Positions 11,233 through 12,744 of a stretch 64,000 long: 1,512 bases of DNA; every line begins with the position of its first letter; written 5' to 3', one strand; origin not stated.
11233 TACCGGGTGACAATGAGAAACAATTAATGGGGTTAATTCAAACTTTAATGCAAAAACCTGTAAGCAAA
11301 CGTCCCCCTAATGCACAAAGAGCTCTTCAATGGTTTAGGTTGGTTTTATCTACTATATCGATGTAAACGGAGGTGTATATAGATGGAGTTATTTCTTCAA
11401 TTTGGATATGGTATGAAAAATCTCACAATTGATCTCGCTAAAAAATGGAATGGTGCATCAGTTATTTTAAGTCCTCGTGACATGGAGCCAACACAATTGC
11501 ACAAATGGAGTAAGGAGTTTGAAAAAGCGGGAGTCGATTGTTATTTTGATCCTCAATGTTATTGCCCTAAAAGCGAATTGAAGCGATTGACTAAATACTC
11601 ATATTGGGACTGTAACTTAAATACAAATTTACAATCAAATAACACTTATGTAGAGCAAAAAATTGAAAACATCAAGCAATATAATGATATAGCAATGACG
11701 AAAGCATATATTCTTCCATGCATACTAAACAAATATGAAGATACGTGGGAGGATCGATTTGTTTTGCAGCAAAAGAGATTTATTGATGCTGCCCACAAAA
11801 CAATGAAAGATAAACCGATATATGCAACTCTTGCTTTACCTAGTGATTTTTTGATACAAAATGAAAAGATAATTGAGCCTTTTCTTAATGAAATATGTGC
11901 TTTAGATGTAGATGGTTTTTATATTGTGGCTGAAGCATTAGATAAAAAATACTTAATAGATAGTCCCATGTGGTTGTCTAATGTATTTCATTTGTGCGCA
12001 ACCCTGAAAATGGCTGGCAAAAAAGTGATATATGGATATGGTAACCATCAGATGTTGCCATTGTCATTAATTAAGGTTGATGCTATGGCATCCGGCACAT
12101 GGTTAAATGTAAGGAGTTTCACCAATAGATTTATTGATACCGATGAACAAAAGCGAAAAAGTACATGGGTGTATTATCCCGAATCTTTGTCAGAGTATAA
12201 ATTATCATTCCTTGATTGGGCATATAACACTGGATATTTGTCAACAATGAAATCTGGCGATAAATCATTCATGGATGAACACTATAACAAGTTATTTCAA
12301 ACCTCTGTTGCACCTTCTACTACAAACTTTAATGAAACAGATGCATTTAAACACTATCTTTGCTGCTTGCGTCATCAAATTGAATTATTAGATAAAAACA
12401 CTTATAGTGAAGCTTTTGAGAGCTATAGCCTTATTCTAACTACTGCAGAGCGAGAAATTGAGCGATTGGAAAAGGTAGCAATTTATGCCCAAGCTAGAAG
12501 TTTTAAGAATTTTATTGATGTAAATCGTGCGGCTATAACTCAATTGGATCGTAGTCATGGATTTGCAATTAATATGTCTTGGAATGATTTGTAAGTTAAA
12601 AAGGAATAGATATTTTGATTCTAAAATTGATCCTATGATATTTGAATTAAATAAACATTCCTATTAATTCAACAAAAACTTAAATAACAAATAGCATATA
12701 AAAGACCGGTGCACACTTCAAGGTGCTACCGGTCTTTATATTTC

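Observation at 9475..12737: Compact four-gene operon XRE-HTH / wHTH nuclease-like / bare Hanks kinase / unknown 403-aa protein: candidate undescribed conflict (defence) system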

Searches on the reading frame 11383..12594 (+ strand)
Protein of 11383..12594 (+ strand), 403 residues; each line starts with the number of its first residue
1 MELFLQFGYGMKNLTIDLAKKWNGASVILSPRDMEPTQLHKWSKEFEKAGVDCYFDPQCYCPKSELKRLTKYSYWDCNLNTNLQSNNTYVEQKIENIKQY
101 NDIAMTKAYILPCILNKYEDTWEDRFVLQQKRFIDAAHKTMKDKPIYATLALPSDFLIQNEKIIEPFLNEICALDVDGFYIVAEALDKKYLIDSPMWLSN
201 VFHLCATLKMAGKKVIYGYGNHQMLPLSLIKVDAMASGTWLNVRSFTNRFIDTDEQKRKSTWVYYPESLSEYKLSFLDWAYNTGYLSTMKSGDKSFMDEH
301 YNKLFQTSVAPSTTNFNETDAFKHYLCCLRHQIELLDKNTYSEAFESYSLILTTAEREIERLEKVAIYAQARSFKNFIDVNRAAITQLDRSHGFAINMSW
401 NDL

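Call 4: search_protein_families(library=pfam, proteins=[window:11383-12594:+], max_evalue=0.1)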
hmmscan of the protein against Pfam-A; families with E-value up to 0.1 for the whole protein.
window:11383-12594:+ (403 aa): 1 family
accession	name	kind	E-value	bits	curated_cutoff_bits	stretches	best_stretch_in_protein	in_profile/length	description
PF19200.6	MupG_N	-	0.028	14.4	24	1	331-391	17-78/237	6-phospho-N-acetylmuramidase, N-terminal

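Call 5: search_protein_families(library=padloc, proteins=[window:11383-12594:+], max_evalue=0.1)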
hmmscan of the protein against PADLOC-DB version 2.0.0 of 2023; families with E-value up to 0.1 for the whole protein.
window:11383-12594:+ (403 aa): 0 families

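Call 6: search_protein_families(library=ncbifam, proteins=[window:11383-12594:+], max_evalue=0.1)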
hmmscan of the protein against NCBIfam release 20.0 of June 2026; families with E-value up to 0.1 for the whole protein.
window:11383-12594:+ (403 aa): 0 families

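Call 12: find_homologous_proteins(query=window:11383-12591:+)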
Query window:11383-12591:+ (403 aa): 624 proteins with E <= 0.001 among 2624 candidates; the best 120 are listed.
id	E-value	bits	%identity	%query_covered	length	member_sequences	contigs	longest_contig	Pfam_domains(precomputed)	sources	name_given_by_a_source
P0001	2.6e-275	931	100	100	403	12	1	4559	-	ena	-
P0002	1.9e-254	862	92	100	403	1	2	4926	-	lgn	-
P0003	1.2e-251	853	90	100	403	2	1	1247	-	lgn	-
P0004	1.8e-237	806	84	100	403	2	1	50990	-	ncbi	-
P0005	1.1e-235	800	84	100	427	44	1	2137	-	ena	-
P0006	5.5e-216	735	76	100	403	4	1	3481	-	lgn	-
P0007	1.7e-214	731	76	100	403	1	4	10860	-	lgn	-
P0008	4.7e-212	722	74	100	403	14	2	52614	-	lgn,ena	-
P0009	1.4e-211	721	73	100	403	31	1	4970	-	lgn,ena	-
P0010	8.3e-211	718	75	100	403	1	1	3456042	-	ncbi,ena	-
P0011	8.8e-211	718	75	100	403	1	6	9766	-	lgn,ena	-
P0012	2.0e-210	717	73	100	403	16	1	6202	-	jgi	-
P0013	1.9e-209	714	74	100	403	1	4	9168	-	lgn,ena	-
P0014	4.5e-209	713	73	100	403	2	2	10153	-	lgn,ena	-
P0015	2.5e-207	707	73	100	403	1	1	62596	-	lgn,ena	-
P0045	2.8e-192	657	68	99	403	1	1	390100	-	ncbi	ncbi:hypothetical protein MASR2M70_03550 [Bacillota bacterium]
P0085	2.1e-128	447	51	100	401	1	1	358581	-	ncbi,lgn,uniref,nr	ncbi:hypothetical protein IEC97_14715 [Neobacillus cucumis]|uniref:hypothetical protein n=1 Tax=Neob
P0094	8.3e-126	439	49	100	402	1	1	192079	-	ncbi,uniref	ncbi:hypothetical protein [Paenibacillus chitinolyticus]|uniref:hypothetical protein n=1 Tax=Paeniba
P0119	1.3e-122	428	49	99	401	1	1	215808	-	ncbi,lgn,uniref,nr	ncbi:hypothetical protein EV210_109206 [Anaerospora hongkongensis]|uniref:Uncharacterized protein n=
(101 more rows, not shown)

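Call 13: search_solved_structures(query=window:11383-12591:+, max_evalue=10)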
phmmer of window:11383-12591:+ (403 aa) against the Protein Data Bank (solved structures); distinct sequences matched with E-value up to 10: 1.
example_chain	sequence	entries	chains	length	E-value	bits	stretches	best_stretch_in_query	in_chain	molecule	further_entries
5l5g_A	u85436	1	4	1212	1.6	11.1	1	8-61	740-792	Plexin-A2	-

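Call 15: find_encoding_contigs(protein=P0010, flank=8000, max_places=2)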
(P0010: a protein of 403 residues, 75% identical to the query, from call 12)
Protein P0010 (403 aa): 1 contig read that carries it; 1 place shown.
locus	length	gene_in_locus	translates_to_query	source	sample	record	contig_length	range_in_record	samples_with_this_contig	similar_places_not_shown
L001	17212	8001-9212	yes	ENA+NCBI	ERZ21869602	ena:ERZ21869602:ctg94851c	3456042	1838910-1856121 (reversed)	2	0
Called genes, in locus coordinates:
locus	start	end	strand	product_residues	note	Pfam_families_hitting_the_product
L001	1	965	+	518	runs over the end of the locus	PF00149:Metallophos, PF02872:5_nucleotid_C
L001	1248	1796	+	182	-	PF00484:Pro_CA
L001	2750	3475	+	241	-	PF00520:Ion_trans, PF07885:Ion_trans_2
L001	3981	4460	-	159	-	-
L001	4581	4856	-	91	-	-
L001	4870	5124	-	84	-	-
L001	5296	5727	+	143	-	PF13443:HTH_26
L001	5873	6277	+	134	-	-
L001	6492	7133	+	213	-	-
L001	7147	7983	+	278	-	PF00069:Pkinase, PF07714:PK_Tyr_Ser-Thr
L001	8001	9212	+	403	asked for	-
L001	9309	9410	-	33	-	-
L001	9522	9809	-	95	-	PF08346:AntA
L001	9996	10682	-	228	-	PF04542:Sigma70_r2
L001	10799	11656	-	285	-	-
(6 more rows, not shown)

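Call 16: find_encoding_contigs(protein=P0085, flank=8000, max_places=2)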
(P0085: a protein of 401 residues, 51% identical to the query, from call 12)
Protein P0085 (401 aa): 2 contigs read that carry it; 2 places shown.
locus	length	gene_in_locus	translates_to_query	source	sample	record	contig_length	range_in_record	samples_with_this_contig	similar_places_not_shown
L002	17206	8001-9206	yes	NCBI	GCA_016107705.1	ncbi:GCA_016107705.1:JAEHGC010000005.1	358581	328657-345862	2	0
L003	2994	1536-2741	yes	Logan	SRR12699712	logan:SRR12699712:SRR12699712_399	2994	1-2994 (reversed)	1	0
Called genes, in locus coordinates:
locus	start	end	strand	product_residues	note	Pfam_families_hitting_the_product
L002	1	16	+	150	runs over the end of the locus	PF04970:LRAT, PF05903:Peptidase_C97 (weak)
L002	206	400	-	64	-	PF12728:HTH_17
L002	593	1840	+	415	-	-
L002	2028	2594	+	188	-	-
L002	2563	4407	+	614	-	PF08706:D5_N, PF19263:DUF5906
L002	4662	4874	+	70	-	PF12728:HTH_17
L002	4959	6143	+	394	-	PF14659:Phage_int_SAM_3, PF22022:Phage_int_M (faint), PF00589:Phage_integrase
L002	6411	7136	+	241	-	-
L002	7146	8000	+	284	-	PF01636:APH (faint), PF00069:Pkinase, PF07714:PK_Tyr_Ser-Thr, PF01163:RIO1 (faint), PF03109:ABC1 (weak)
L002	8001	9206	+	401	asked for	-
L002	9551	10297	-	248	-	PF14808:TMEM164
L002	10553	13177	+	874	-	PF01624:MutS_I, PF05188:MutS_II, PF05192:MutS_III, PF05190:MutS_IV, PF00488:MutS_V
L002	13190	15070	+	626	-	PF02518:HATPase_c, PF13589:HATPase_c_3, PF01119:DNA_mis_repair, PF08676:MutL_C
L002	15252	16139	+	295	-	PF00892:EamA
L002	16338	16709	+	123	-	PF10694:DUF2500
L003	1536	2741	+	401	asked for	-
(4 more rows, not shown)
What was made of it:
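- It lies next to D5_N primase and integrase genes in Neobacillus (call 16).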

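Call 17: find_encoding_contigs(protein=P0119, flank=8000, max_places=2)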
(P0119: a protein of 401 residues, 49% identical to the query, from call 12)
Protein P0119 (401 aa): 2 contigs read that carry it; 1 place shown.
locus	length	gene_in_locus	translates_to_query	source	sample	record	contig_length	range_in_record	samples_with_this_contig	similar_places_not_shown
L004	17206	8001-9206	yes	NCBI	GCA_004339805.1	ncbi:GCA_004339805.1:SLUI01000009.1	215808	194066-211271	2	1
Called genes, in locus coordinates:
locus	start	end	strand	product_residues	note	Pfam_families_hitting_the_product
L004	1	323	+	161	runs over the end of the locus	-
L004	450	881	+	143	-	-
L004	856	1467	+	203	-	PF04002:RadC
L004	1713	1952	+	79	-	-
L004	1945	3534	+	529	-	PF00239:Resolvase, PF07508:Recombinase, PF13408:Zn_ribbon_recom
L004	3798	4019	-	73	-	PF13560:HTH_31, PF12844:HTH_19, PF01381:HTH_3, PF13443:HTH_26 (weak)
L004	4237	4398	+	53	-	-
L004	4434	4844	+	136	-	-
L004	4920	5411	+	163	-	PF07799:DUF1643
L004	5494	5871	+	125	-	-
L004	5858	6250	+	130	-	-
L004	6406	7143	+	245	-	-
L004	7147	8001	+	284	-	PF00069:Pkinase, PF07714:PK_Tyr_Ser-Thr, PF03109:ABC1 (weak)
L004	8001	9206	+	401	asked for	-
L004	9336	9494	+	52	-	-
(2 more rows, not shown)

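Call 24: find_related_loci(query=A1, collection=genome_contigs, flank=8000)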
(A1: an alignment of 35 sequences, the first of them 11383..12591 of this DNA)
Query A1 (403 aa) in genome_contigs; peptide patterns used: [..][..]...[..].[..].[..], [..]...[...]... (x = any residue, [..] = any of these).
103 stretches matched a pattern; 73 encode a relative of the query (tblastn E <= 1e-3); 71 distinct loci.
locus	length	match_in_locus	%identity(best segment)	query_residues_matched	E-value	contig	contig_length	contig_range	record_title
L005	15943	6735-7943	87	1-403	0e+0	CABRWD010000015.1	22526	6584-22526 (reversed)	MAG TPA_asm: uncultured Ruminococcaceae bacterium isolate MGYG-HGUT-01984 genome assembly, contig: GUT_GENOME119503_15,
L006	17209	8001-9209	76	1-403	0e+0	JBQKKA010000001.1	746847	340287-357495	Lawsonibacter sp. LCP25S3_F5 contig00001, whole genome shotgun sequence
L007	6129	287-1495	74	1-403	0e+0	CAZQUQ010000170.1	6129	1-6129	MAG TPA_asm: uncultured Oscillospiraceae bacterium isolate SRP167436_co1_27 genome assembly, contig: NODE_21571_length_6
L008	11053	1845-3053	70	1-403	0e+0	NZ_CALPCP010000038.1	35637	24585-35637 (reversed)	Flintibacter muris strain DSM 110149 NODE_38_length_35637_cov_165.025619, whole genome shotgun sequence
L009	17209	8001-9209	75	1-403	0e+0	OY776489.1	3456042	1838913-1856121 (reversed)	MAG: Candidatus Limiplasma sp. isolate f42c1da1-e33c-4644-afb9-aff4e64e7ad6 genome assembly, chromosome: 1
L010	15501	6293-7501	65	1-403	0e+0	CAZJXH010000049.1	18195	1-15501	MAG TPA_asm: uncultured Oscillospiraceae bacterium isolate SRP302447_co2_281 genome assembly, contig: NODE_8585_length_1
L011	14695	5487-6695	65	1-403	0e+0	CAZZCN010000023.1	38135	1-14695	MAG TPA_asm: uncultured Oscillospiraceae bacterium isolate SRP272421_co1_371 genome assembly, contig: NODE_2072_length_3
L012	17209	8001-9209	62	1-403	2e-173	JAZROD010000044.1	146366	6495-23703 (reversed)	MAG: Clostridia bacterium isolate T1900045396_YK20190086.MAGScoT_cleanbin_000004 SGB_6961_k141_2599776, whole genome sho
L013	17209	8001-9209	57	1-403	7e-161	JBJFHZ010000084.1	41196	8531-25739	MAG: Eubacterium sp. isolate PUUB56_bin.032 NODE_490_length_41196_cov_12.687514, whole genome shotgun sequence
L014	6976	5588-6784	50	1-400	2e-132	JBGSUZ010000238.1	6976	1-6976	MAG: Acidaminobacteraceae bacterium isolate JTS-AC445 k141_3819407, whole genome shotgun sequence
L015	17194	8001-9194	49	1-400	1e-128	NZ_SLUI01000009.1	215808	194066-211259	Anaerospora hongkongensis strain DSM 15969 Ga0310510_109, whole genome shotgun sequence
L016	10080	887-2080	49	1-400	2e-127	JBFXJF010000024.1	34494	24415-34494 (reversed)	MAG: Vulcanibacillus sp. isolate CA_2019_TPIn_45 NODE_3886_length_34494_cov_8.202578_TPIn, whole genome shotgun sequence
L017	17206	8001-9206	49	1-403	3e-127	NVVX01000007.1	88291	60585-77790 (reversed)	MAG: Alkaliphilus sp. isolate NORP52 Contig_source1383C_728, whole genome shotgun sequence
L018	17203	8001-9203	48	1-403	2e-127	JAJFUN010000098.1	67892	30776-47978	MAG: Pelosinus sp. isolate bin.460 k141_2495778, whole genome shotgun sequence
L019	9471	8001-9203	49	1-403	9e-127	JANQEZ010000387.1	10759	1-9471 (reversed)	MAG: Clostridia bacterium isolate PL23a_bin.55 k99_5936860, whole genome shotgun sequence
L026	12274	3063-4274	43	1-403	2e-110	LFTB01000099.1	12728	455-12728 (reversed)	MAG: Clostridia bacterium DTU084 scaffold20059, whole genome shotgun sequence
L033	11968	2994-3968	45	74-400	2e-92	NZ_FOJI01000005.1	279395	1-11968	[Clostridium] fimetarium strain DSM 9179, whole genome shotgun sequence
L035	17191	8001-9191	38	1-400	4e-85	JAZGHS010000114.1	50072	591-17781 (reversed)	MAG: Candidatus Zixiibacteriota bacterium isolate SCS6bin.4 SCS6bin.4_114, whole genome shotgun sequence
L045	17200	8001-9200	38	1-403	1e-78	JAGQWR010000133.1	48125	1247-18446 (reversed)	MAG: Saprospiraceae bacterium isolate HKST-UBA18 2008_401195, whole genome shotgun sequence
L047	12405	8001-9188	38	1-400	5e-78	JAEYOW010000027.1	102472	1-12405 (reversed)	MAG: Bacillota bacterium isolate OH_CBB_167 k127_937551, whole genome shotgun sequence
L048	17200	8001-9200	38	1-403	1e-77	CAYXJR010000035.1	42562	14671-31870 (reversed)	MAG TPA_asm: uncultured Porphyromonadaceae bacterium isolate SRP178699_co1_495 genome assembly, contig: NODE_844_length_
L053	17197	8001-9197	36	1-403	3e-75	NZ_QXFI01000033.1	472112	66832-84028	Flagellimonas pelagia strain 72 245, whole genome shotgun sequence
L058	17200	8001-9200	34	1-401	3e-75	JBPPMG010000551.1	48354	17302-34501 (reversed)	MAG: Thermoanaerobaculia bacterium isolate BIOS2019_out_097 k131_1740232, whole genome shotgun sequence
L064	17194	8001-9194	35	1-403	2e-70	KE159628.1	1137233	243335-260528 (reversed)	Lachnospiraceae bacterium COE1 genomic scaffold acPFN-supercont1.2, whole genome shotgun sequence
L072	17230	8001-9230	30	1-403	1e-53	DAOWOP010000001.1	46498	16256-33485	MAG TPA_asm: Planctomycetales bacterium isolate CSMAG_3057 CSMAG_3057_k141_80532_length_46498_cov_37.4812, whole genome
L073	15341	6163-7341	29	1-403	2e-48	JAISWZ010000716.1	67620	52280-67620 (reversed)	MAG: Clostridiales bacterium isolate Nc350_bin154 k119_1768623, whole genome shotgun sequence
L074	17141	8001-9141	33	17-400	3e-49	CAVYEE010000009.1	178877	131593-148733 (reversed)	MAG: uncultured Peptococcaceae bacterium isolate MFD04492.bin.2.79 genome assembly, contig: contig_17821, whole genome s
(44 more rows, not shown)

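Call 31: predict_structure(alignment_id=A1)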
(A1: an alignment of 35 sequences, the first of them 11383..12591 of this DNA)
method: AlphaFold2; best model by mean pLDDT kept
length: 403 residues; sequences in the alignment: 35
mean_pLDDT: 87.2   pTM: 0.88
mean pLDDT of the five models: 87.2, 87.2, 85.6, 85.2, 81.5
residues with pLDDT >= 90: 236; 70-90: 134; 50-70: 16; < 50: 17
segments of 3 or more residues with pLDDT < 50: 240-256
pLDDT, mean of each block of 10 residues (from residue 1): 87 91 93 89 94 92 74 85 77 94 96 91 93 95 96 94 94 97 84 91 96 94 93 83 36 47 86 86 88 85 82 84 90 95 96 93 82 75 95 94 90
secondary structure, 60 per line:
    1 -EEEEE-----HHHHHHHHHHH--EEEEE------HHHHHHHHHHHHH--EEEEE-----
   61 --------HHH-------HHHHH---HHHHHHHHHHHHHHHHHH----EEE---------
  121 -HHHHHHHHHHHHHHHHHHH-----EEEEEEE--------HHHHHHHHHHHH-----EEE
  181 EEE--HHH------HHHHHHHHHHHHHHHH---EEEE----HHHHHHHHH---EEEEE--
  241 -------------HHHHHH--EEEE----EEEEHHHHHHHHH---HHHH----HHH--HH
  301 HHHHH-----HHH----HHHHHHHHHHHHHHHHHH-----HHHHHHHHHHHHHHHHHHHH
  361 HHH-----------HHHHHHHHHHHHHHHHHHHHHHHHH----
elements in order: E2-6 H12-22 E25-29 H36-48 E51-55 H79-83 H87-104 E109-111 H122-140 E146-152 H161-172 E178-183 H195-210 E214-217 H222-230 E234-238 H254-259 E262-265 E270-273 H274-282 H286-289 H299-305 H318-335 H341-363 H375-399
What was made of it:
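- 11383..12594 (+): D: 403-aa orphan (beta/alpha)8 TIM-barrel enzyme with a C-terminal helical bundle. Evolves more slowly than B; putative effector. AlphaFold2 pLDDT 87.2, pTM 0.88 (call 31).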

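Call 35: fold_search(model_id=the predicted structure, library=pdb)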
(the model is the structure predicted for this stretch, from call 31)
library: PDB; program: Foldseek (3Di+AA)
matches with E <= 10: 1506; with E <= 0.001: 18
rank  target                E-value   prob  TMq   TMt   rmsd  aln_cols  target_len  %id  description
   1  1ur0_A                4.9e-05  1.00  0.33  0.34   7.4       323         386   10  The structure of endo-beta-1,4-galactanase from Bacillus licheniformis in complex with two oligosaccharide products. (released 2004-10-20)
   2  6rkq                  6.0e-05  1.00  0.46  0.50   9.3       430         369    9  Crystal Structure of TGT in complex with N2-methyl-8-(prop-1-yn-1-yl)-3H,7H,8H-imidazo[4,5-g]quinazoline-2,6-diamine (released 2020-06-03)
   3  7osk_A                1.0e-04  1.00  0.29  0.31   7.2       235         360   17  Ignisphaera aggregans GH53 catalytic domain (released 2021-09-29)
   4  2ash_B                1.2e-04  1.00  0.43  0.48   9.4       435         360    8  Crystal structure of Queuine tRNA-ribosyltransferase (EC 2.4.2.29) (tRNA-guanine (tm1561) from THERMOTOGA MARITIMA at  (released 2005-09-06)
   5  2gft_B                1.2e-04  1.00  0.32  0.34   7.3       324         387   10  Crystal structure of the E263A nucleophile mutant of Bacillus licheniformis endo-beta-1,4-galactanase in complex with  (released 2006-06-13)
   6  3bof_A                2.7e-04  1.00  0.35  0.26  23.9       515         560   10  Cobalamin-dependent methionine synthase (1-566) from Thermotoga maritima complexed with Zn2+ and Homocysteine (released 2008-03-11)
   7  4bf7                  3.0e-04  1.00  0.36  0.42   5.6       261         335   11  Emericilla nidulans endo-beta-1,4-galactanase (released 2013-08-07)
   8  2ash_A                3.3e-04  1.00  0.45  0.49   9.3       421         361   10  Crystal structure of Queuine tRNA-ribosyltransferase (EC 2.4.2.29) (tRNA-guanine (tm1561) from THERMOTOGA MARITIMA at  (released 2005-09-06)
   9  4pfh_A                5.3e-04  1.00  0.34  0.43   7.2       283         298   11  Crystal structure of engineered D-tagatose 3-epimerase PcDTE-IDF8 (released 2014-10-22)
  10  4mg4_C                5.5e-04  1.00  0.35  0.52   4.7       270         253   12  Crystal structure of a putative phosphonomutase from Burkholderia cenocepacia J2315 (released 2013-09-25)
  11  3bof_B                5.8e-04  1.00  0.34  0.26   6.7       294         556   12  Cobalamin-dependent methionine synthase (1-566) from Thermotoga maritima complexed with Zn2+ and Homocysteine (released 2008-03-11)
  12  7o5w_BBB              6.5e-04  1.00  0.33  0.49   5.9       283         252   10  Crystal structure of holo-F210W mutant of Hydroxy ketone aldolase (SwHKA)from Sphingomonas wittichii RW1 (released 2022-10-26)
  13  4q7i_A                7.2e-04  1.00  0.34  0.43   7.2       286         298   11  Crystal structure of engineered thermostable D-tagatose 3-epimerase PcDTE-Var8 (released 2014-10-22)
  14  1q7m_B                8.4e-04  0.99  0.35  0.27  24.2       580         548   11  Cobalamin-dependent methionine synthase (MetH) from Thermotoga maritima (Oxidized, Monoclinic) (released 2004-03-23)
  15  7o5r_A                8.8e-04  1.00  0.34  0.51   5.7       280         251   10  Crystal structure of holo-SwHPA-Mn (hydroxyketoacid aldolase) from Sphingomonas wittichii RW1 (released 2022-10-26)
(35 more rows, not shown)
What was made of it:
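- Closest known: tRNA-guanine transglycosylase / DpdA DNA transglycosylase family. Same: The best whole-chain structural overlap of D is with this family (TM 0.43-0.50; call 35), and both have an Asp-containing polar and aromatic pocket at the barrel mouth.
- The best TM-scores are 0.43-0.50, to tRNA-guanine transglycosylase, at E about 1e-4 (call 35). Glycoside hydrolases and aldolases score as well as TGT by E-value (call 35).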

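Call 36: search_solved_structures(query=A1, max_evalue=10, show_alignments=2)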
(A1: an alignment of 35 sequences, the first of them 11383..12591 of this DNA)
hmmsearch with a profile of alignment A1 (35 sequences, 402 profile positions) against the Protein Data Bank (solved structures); distinct sequences matched with E-value up to 10: 5.
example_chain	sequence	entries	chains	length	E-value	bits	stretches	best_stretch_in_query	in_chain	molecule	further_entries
5l07_A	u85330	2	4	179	0.24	13.7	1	78-185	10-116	Quorum-sensing transcriptional activator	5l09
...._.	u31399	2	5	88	0.36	13.1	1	11-60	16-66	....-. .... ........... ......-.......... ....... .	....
9xj8_E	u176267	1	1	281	0.41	12.9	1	300-385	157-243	Isoform 2 of Peptidyl-prolyl cis-trans isomerase FKBP8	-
5mgx_E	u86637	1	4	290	0.44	12.8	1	300-385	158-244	Peptidyl-prolyl cis-trans isomerase FKBP8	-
3zq6_A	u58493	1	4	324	1.1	11.5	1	86-170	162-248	PUTATIVE ARSENICAL PUMP-DRIVING ATPASE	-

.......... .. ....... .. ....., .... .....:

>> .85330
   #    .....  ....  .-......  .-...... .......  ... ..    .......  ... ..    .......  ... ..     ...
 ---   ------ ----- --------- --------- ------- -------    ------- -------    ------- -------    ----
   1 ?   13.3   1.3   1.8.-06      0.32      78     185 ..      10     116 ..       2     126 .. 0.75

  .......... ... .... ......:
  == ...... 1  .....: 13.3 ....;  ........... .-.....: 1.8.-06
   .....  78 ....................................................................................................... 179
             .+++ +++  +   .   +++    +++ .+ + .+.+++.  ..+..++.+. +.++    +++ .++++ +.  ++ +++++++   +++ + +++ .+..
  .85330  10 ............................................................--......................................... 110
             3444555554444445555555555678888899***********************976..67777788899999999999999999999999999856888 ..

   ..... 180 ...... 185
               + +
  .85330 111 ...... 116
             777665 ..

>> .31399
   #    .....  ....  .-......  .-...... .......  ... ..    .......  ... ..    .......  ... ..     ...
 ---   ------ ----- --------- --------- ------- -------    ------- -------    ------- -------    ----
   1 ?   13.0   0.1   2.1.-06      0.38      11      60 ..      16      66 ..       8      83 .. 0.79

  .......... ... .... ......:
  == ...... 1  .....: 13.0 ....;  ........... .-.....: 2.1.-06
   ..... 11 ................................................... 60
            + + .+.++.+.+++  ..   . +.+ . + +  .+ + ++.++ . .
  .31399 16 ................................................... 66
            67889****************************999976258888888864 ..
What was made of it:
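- On TGT / DpdA transglycosylases (protein D): No PDB sequence or profile hit (calls 13, 36).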

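Call 40: search_protein_families(library=phrogs, proteins=[window:11383-12594:+], max_evalue=0.1)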
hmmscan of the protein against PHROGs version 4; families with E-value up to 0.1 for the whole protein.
window:11383-12594:+ (403 aa): 1 family
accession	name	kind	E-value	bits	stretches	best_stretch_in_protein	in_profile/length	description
phrog_27802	-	unknown function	0.084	13.7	0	21-120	5-105/195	-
